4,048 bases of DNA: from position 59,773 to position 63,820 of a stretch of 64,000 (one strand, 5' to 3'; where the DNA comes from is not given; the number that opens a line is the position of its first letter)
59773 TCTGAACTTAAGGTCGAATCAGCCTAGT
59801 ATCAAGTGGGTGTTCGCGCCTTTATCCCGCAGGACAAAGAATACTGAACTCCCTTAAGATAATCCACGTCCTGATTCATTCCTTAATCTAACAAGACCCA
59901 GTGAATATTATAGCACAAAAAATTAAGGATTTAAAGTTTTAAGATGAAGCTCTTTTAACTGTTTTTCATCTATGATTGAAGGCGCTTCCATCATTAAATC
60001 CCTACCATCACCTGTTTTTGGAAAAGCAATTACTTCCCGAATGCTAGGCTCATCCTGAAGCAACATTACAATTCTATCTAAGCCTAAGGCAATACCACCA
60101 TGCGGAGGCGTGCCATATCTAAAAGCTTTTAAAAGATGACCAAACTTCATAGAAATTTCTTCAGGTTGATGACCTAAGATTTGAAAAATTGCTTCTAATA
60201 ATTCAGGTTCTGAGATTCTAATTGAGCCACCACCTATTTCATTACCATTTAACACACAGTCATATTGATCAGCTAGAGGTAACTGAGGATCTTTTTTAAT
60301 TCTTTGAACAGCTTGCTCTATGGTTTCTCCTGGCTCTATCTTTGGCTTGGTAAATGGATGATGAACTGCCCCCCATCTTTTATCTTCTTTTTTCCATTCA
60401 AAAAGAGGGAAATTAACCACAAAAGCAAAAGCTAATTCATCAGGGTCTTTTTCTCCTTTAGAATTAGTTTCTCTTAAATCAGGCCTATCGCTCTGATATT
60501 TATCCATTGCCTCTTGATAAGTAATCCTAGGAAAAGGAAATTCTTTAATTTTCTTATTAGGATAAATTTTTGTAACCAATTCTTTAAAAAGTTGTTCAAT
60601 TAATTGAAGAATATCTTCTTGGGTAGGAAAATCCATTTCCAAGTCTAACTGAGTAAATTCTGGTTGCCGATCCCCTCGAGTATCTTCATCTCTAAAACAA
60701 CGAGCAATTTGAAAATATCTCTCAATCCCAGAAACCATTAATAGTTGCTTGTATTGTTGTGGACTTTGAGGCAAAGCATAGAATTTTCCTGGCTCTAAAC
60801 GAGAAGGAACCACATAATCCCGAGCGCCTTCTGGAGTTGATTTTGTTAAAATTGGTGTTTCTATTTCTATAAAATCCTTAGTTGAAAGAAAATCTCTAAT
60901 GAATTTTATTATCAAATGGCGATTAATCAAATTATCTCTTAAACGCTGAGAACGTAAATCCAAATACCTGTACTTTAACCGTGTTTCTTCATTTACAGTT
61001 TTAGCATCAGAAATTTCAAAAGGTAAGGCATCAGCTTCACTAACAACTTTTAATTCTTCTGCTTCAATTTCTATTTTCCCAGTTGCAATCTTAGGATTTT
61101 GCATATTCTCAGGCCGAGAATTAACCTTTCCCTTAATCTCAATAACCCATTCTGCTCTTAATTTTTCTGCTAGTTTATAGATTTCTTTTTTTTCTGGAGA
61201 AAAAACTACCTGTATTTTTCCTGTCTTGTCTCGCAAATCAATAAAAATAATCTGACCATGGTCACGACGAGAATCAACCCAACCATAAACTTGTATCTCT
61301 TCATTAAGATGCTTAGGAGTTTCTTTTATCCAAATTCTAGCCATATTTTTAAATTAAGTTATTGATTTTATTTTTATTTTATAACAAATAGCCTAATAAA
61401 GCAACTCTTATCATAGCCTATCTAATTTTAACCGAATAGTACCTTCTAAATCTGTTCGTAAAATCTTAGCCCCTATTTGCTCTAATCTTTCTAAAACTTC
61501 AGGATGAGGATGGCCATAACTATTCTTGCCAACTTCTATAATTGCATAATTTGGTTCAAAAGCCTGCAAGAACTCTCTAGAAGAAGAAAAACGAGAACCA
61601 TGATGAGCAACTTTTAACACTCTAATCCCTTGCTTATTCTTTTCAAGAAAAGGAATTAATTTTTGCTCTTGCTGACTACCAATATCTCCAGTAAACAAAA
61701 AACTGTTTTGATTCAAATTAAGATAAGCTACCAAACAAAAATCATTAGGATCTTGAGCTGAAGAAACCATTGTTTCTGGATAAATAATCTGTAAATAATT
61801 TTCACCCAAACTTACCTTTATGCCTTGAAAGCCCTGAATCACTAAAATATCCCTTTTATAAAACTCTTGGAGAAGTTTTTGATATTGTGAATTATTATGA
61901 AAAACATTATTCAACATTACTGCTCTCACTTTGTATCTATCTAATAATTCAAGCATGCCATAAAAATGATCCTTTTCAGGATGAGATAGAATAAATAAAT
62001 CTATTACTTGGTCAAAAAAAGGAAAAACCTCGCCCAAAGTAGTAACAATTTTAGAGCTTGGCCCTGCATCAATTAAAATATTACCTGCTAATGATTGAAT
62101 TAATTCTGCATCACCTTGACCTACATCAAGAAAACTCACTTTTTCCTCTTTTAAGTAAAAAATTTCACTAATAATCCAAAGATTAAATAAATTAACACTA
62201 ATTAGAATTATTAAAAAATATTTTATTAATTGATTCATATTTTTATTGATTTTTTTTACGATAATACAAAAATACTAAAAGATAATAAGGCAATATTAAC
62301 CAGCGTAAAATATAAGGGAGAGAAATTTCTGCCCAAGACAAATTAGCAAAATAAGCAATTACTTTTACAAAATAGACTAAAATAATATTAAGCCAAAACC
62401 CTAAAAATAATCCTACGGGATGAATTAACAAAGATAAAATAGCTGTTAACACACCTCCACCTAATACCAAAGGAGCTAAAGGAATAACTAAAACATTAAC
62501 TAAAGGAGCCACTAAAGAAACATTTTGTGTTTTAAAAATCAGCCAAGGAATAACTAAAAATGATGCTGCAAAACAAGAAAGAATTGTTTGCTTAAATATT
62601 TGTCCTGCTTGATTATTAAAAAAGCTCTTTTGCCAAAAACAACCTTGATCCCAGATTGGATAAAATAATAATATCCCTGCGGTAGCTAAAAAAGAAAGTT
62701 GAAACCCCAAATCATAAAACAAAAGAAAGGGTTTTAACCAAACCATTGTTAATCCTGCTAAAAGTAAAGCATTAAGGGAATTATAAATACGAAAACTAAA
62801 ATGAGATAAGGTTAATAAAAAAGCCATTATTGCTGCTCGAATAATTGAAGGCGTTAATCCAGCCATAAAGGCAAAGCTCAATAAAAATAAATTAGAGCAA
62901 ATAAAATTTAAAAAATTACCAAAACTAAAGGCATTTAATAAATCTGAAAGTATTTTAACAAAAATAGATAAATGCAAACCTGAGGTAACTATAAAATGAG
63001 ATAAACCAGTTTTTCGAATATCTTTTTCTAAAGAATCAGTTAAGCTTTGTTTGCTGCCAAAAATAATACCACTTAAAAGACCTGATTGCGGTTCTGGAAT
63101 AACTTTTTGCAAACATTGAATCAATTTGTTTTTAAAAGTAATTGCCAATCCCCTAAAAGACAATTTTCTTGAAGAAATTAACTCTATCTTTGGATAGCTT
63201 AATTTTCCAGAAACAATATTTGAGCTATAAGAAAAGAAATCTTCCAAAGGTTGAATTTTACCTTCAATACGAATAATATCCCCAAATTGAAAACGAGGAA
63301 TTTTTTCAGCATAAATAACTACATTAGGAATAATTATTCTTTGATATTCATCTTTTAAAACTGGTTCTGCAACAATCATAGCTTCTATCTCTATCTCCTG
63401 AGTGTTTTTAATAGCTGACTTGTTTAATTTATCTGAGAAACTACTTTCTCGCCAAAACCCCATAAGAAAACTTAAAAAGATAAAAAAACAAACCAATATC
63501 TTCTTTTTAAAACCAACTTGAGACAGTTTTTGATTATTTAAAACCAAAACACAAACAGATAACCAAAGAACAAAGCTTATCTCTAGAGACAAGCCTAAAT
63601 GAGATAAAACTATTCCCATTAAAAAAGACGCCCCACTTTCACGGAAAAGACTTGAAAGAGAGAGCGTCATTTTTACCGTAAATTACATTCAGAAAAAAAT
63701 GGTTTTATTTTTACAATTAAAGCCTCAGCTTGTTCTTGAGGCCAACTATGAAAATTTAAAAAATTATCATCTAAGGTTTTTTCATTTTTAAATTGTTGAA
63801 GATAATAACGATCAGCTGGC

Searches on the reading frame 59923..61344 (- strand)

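Call 27: search_protein_families(library=pfam, max_evalue=0.001, proteins=[window:59923-61344:-])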
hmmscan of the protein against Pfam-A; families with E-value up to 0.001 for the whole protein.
window:59923-61344:- (473 aa): 2 families
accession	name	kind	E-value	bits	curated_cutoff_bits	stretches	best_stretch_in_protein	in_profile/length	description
PF00152.25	tRNA-synt_2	-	3.9e-116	387.9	25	1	118-444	1-307/308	tRNA synthetases class II (D, K and N)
PF01336.31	tRNA_anti-codon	-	4.8e-19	68.5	27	1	18-101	2-75/75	OB-fold nucleic acid binding domain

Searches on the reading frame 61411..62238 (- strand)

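Call 27: search_protein_families(library=pfam, max_evalue=0.001, proteins=[window:61411-62238:-])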
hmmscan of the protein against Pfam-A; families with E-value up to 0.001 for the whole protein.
window:61411-62238:- (275 aa): 1 family
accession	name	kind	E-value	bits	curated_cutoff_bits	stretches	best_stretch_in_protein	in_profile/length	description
PF00753.33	Lactamase_B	-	4.8e-07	30.3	22.7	0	174-234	138-192/196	Metallo-beta-lactamase superfamily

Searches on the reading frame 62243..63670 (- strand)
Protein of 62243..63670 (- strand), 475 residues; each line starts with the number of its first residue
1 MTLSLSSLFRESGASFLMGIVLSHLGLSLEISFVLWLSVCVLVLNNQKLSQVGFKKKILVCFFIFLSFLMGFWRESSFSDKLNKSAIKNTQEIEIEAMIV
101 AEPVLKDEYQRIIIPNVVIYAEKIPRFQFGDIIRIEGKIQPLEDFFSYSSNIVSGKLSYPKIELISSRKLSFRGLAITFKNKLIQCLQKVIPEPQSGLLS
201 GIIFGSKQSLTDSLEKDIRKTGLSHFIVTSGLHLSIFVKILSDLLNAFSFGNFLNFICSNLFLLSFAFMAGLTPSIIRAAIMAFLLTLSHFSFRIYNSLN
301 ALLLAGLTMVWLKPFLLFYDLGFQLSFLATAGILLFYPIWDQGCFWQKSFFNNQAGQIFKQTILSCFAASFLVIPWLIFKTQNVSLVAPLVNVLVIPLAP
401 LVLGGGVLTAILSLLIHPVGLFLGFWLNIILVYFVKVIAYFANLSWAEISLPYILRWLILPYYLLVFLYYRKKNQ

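Call 27: search_protein_families(library=pfam, max_evalue=0.001, proteins=[window:62243-63670:-])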
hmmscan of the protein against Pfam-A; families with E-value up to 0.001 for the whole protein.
window:62243-63670:- (475 aa): 2 families
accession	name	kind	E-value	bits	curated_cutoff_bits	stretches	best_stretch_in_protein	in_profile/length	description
PF03772.21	Competence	-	1e-44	153.4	23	1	202-469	1-263/270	Competence protein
PF13567.11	DUF4131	-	0.00018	21.7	31.6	1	32-143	11-134/165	Domain of unknown function (DUF4131)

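Call 29: find_encoding_contigs(protein=window:62243-63670:-, flank=10000, max_places=4)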
Protein window:62243-63670:- (475 aa): 6 contigs read that carry it; 4 places shown.
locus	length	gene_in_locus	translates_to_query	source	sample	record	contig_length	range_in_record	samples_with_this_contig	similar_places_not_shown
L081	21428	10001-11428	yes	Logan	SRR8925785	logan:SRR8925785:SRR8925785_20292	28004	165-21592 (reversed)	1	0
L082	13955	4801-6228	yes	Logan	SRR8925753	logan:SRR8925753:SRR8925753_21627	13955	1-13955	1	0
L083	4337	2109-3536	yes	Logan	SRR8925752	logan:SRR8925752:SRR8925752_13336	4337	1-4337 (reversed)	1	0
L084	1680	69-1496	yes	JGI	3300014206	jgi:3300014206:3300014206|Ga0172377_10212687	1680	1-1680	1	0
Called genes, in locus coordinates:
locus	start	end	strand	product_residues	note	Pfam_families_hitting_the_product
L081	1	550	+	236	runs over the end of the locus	-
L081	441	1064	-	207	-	PF01195:Pept_tRNA_hydro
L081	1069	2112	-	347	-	PF03816:LytR_cpsA_psr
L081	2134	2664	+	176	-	PF10502:Peptidase_S26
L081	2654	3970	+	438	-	PF13393:tRNA-synt_His, PF00587:tRNA-synt_2b, PF03129:HGTP_anticodon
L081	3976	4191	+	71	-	PF01165:Ribosomal_S21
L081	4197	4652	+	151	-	PF02130:YbeY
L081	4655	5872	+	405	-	PF11104:PilM_2 (faint), PF02491:SHS2_FTSA, PF06723:MreB_Mbl (weak), PF14450:FtsA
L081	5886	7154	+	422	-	PF00091:Tubulin, PF12327:FtsZ_C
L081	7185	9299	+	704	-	PF03477:ATP-cone, PF13597:NRDD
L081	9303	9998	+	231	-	PF13353:Fer4_12, PF04055:Radical_SAM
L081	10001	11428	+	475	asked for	PF03772:Competence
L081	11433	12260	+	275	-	PF00753:Lactamase_B (faint)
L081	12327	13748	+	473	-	PF01336:tRNA_anti-codon, PF00152:tRNA-synt_2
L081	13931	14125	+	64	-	-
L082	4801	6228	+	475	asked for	PF03772:Competence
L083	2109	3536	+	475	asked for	PF03772:Competence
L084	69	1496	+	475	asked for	PF03772:Competence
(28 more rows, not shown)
